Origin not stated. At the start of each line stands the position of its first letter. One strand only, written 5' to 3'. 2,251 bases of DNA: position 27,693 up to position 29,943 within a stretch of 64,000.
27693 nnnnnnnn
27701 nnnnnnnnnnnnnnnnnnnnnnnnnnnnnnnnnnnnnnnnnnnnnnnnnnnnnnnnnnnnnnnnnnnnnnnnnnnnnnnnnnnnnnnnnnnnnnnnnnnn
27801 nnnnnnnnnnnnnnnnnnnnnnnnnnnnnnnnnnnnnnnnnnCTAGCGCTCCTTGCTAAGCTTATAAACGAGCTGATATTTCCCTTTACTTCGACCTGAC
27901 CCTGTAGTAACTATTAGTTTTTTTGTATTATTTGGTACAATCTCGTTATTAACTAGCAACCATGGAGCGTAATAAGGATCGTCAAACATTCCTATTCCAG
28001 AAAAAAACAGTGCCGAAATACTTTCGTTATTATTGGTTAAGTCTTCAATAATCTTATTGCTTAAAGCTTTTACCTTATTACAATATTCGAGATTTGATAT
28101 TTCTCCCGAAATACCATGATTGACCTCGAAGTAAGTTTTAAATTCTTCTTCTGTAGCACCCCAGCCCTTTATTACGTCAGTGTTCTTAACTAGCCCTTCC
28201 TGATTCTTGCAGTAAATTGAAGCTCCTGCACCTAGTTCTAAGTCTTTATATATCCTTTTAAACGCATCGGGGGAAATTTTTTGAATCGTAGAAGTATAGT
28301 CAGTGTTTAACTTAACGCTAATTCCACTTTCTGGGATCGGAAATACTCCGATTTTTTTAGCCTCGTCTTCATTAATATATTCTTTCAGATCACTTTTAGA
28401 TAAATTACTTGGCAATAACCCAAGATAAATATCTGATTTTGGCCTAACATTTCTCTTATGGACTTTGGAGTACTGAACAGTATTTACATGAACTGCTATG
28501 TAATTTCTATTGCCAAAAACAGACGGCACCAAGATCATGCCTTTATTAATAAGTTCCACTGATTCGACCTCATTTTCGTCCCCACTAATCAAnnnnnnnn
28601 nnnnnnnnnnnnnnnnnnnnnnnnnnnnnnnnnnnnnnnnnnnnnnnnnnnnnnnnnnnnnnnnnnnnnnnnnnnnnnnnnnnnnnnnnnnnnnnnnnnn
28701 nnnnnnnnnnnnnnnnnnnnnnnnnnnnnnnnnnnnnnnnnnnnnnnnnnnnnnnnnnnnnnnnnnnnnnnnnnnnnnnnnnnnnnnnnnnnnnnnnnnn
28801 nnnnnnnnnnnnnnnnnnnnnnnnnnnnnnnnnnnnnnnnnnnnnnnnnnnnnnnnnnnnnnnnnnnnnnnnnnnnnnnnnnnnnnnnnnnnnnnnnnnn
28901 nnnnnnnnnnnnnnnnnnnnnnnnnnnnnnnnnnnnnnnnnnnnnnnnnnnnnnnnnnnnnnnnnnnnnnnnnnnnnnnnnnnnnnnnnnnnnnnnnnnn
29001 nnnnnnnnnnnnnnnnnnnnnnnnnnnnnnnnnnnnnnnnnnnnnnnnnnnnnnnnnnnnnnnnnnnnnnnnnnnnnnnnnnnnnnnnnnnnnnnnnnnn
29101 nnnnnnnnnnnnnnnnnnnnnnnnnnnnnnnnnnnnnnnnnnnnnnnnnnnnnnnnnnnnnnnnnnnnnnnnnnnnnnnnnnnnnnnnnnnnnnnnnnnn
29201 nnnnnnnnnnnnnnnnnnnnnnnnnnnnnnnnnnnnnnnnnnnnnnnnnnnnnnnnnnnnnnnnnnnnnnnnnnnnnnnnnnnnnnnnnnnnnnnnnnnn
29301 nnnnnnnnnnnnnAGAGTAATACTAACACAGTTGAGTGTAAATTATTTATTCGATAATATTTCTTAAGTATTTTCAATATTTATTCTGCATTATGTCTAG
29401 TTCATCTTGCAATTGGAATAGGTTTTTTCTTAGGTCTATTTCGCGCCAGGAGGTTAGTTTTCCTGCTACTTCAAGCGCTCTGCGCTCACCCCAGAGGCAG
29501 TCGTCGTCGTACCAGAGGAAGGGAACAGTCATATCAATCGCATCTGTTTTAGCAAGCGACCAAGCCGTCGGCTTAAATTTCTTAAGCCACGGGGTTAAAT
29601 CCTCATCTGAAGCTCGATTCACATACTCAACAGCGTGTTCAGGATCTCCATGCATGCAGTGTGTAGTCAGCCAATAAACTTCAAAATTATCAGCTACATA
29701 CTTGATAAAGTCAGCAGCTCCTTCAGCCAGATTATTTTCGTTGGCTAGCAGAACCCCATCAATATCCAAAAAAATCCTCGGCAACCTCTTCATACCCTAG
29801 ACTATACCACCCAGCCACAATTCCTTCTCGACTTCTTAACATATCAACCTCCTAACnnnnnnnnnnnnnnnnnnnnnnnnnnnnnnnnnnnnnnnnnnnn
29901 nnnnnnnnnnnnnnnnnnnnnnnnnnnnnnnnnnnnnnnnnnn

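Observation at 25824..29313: Four-gene restriction-modification module: two overlapping m5C methyltransferases facing two overlapping small nuclease candidates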

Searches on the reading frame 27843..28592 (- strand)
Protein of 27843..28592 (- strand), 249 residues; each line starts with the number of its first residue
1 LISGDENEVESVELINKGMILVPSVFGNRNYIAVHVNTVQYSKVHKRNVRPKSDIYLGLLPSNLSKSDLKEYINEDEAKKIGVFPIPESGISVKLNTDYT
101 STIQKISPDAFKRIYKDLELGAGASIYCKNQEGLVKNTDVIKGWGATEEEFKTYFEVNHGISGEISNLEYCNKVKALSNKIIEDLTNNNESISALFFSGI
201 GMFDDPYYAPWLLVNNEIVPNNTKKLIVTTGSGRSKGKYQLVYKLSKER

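Call 3: search_protein_families(library=pfam, proteins=[window:27843-28592:-], max_evalue=0.1)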
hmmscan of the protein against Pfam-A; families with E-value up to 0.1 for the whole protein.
window:27843-28592:- (249 aa): 0 families

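Call 4: search_protein_families(library=ncbifam, proteins=[window:27843-28592:-], max_evalue=0.1)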
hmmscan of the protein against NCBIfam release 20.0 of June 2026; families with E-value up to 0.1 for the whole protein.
window:27843-28592:- (249 aa): 1 family
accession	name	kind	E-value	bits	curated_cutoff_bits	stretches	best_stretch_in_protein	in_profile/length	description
NF053655.1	CedD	equivalog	0.033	12.8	600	1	15-91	161-234/527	DNA-translocating ATPase CedD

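Call 6: search_solved_structures(query=window:27843-28592:-, max_evalue=10, show_alignments=3)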
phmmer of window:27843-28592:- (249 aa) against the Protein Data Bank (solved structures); distinct sequences matched with E-value up to 10: 0.

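Call 7: search_protein_families(library=padloc, proteins=[window:27843-28592:-], max_evalue=1)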
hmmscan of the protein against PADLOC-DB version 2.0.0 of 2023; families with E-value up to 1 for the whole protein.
window:27843-28592:- (249 aa): 1 family
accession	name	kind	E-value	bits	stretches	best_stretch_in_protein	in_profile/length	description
PDLC03402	REase_II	-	9.5e-16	55.6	1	30-244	306-525/527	Type II restriction enzyme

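Call 11: find_homologous_proteins(query=window:27843-28592:-, max_evalue=0.001)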
Query window:27843-28592:- (249 aa): 87 proteins with E <= 0.001 among 400 candidates.
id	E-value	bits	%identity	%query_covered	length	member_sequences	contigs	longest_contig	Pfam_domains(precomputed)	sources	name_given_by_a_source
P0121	7.3e-160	548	100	100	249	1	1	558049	-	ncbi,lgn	-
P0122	1.2e-89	318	58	100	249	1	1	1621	-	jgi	jgi:hypothetical protein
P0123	1.1e-49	187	45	97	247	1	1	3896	-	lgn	-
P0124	2.4e-44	170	40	97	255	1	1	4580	-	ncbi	-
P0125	4.2e-43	166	38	98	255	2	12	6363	-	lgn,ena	-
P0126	5.6e-43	165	39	98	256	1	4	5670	-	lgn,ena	-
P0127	1.2e-42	164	40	86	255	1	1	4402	-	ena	-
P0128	5.0e-42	162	42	98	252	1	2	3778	-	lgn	-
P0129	8.5e-42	162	40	86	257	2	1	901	-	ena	-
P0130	1.3e-41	161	43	98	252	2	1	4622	-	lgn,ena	-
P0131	1.3e-41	161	38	97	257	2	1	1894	-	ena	-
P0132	1.4e-41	161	39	86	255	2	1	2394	-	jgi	-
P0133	1.6e-41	161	38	97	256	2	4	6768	-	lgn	-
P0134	1.7e-41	161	42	98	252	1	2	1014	-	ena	-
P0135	2.2e-41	160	38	98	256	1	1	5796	-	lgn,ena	-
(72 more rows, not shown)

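Call 20: search_solved_structures(query=A2, max_evalue=10, show_alignments=3)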
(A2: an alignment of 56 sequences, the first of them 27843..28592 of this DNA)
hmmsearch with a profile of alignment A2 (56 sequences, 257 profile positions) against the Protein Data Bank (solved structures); distinct sequences matched with E-value up to 10: 5.
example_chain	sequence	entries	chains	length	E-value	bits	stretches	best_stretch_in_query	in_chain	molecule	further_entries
4v39_A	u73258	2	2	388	0.022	17.2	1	176-227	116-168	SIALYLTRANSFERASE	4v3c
4v38_A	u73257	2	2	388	0.028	16.8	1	179-227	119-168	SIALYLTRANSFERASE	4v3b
4v2u_A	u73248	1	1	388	0.028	16.8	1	179-227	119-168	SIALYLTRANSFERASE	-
3s9f_A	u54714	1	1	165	1.8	10.9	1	143-205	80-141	Tryparedoxin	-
7smj_A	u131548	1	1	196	2.5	10.4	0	162-207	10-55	AI-designed TIM-barrel F2N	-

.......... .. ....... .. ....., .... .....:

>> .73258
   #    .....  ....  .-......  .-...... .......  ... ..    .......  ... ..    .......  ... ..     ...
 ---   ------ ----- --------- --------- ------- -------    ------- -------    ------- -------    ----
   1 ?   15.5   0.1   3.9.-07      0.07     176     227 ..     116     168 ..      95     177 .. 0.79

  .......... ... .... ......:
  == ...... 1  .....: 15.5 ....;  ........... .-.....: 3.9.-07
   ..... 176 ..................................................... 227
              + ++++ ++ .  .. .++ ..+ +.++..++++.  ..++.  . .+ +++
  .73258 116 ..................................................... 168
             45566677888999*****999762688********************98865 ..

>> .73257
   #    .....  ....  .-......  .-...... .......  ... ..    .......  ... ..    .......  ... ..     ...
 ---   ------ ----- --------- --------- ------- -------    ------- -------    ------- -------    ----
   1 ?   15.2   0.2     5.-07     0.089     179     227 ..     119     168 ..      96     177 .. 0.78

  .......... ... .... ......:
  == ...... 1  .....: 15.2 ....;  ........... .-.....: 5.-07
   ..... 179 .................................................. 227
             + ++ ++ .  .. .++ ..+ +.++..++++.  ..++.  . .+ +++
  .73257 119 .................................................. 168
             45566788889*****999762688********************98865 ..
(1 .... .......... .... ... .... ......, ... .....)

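Call 33: predict_structure(alignment_id=A2)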
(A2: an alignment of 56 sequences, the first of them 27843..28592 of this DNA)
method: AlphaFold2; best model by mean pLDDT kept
length: 249 residues; sequences in the alignment: 56
mean_pLDDT: 94.0   pTM: 0.87
mean pLDDT of the five models: 94.0, 93.6, 93.6, 92.6, 92.5
residues with pLDDT >= 90: 219; 70-90: 22; 50-70: 6; < 50: 2
segments of 3 or more residues with pLDDT < 50: none
pLDDT, mean of each block of 10 residues (from residue 1): 76 96 92 97 96 97 91 97 97 82 88 97 98 97 97 98 98 98 97 96 98 95 93 89 87
secondary structure, 60 per line:
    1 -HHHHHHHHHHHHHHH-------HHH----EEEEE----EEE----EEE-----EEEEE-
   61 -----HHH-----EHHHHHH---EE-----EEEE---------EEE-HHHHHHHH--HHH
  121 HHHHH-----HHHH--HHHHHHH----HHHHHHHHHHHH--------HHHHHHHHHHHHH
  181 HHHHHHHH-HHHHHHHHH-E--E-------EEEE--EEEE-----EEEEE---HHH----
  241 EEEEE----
elements in order: H2-16 E31-35 E40-42 E47-49 E55-59 H75-80 E91-94 E104-106 H108-115 H118-125 H131-134 H137-143 H148-159 H168-188 H190-198 E211-214 E217-220 E226-230 E241-245

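Call 39: fold_search(model_id=the predicted structure, library=pdb)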
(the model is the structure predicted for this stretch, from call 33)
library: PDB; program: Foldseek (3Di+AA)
matches with E <= 10: 129; with E <= 0.001: 1
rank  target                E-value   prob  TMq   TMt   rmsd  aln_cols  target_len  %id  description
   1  2fkc_A                3.9e-04  1.00  0.42  0.43   8.6       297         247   11  Crystal Form I of Pre-Reactive Complex of Restriction Endonuclease HinP1I with Cognate DNA and Calcium Ion (released 2006-02-21)
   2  1ynm                  1.1e-03  0.98  0.37  0.38   8.7       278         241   12  Crystal structure of restriction endonuclease HinP1I (released 2005-05-03)
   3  1sa3_A                4.7e-03  0.93  0.35  0.34   9.1       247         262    9  An asymmetric complex of restriction endonuclease MspI on its palindromic DNA recognition site (released 2004-09-07)
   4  3w6e_A                9.2e-01  0.08  0.17  0.23  10.0       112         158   16  Crystal structure of catalytic domain of chitinase from Ralstonia sp. A-471 (E162Q) (released 2013-05-15)
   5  9njd_C                1.1e+00  0.02  0.14  0.07  17.5       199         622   10  hPNPase bound to PO4 in loop conformation 3 (released 2025-12-10)
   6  3u1k_D                1.1e+00  0.02  0.13  0.07  17.6       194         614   10  Crystal structure of human PNPase (released 2012-02-01)
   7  3gwl_A                1.3e+00  0.06  0.14  0.23   7.6        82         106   11  Crystal structure of ASFV pB119L, a viral sulfhydryl oxidase (released 2009-07-07)
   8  3w6e_D                1.5e+00  0.06  0.17  0.24  10.1       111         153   17  Crystal structure of catalytic domain of chitinase from Ralstonia sp. A-471 (E162Q) (released 2013-05-15)
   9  9nje_B                1.5e+00  0.02  0.13  0.07  17.4       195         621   10  hPNPase bound to PO4 in loop conformation 2 (released 2025-12-10)
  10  3w6b_B                1.6e+00  0.06  0.16  0.23  10.1       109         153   17  Crystal structure of catalytic domain of chitinase from Ralstonia sp. A-471 (released 2013-05-15)
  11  9ibh_A                1.6e+00  0.01  0.13  0.07  20.2       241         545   10  Salmonella typhimurium polynucleotide phosphorylase in complex with recognition site of RNase E (released 2025-07-30)
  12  9qu8_A                1.7e+00  0.04  0.13  0.07  13.2       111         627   17  apPol-DNA-nucleotide complex (ternary2) (released 2025-10-29)
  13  9qsc_A                1.8e+00  0.02  0.13  0.07  16.9       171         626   13  apPol-DNA-nucleotide complex consensus refinement (released 2025-10-29)
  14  3gcm_B                1.8e+00  0.01  0.13  0.08  22.8       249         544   12  Crystal Structure of E. coli polynucleotide phosphorylase bound to RNA and RNase E (released 2009-06-09)
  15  5zf6_A                1.9e+00  0.01  0.13  0.07  17.6       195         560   11  Crystal structure of the dimeric human PNPase (released 2018-08-22)
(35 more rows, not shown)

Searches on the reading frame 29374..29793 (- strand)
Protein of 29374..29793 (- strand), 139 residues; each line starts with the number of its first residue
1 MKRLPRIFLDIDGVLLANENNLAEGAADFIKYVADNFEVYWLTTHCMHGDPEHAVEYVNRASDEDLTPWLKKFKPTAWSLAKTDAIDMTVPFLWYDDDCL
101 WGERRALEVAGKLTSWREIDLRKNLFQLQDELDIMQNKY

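Call 3: search_protein_families(library=pfam, proteins=[window:29374-29793:-], max_evalue=0.1)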
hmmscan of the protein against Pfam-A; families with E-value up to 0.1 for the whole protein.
window:29374-29793:- (139 aa): 2 families
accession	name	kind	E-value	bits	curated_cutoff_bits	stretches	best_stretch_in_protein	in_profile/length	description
PF13344.12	Hydrolase_6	-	0.034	14.6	27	1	7-36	1-29/101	Haloacid dehalogenase-like hydrolase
PF13409.12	GST_N_2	-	0.064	14.3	25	1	53-98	19-55/70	Glutathione S-transferase, N-terminal domain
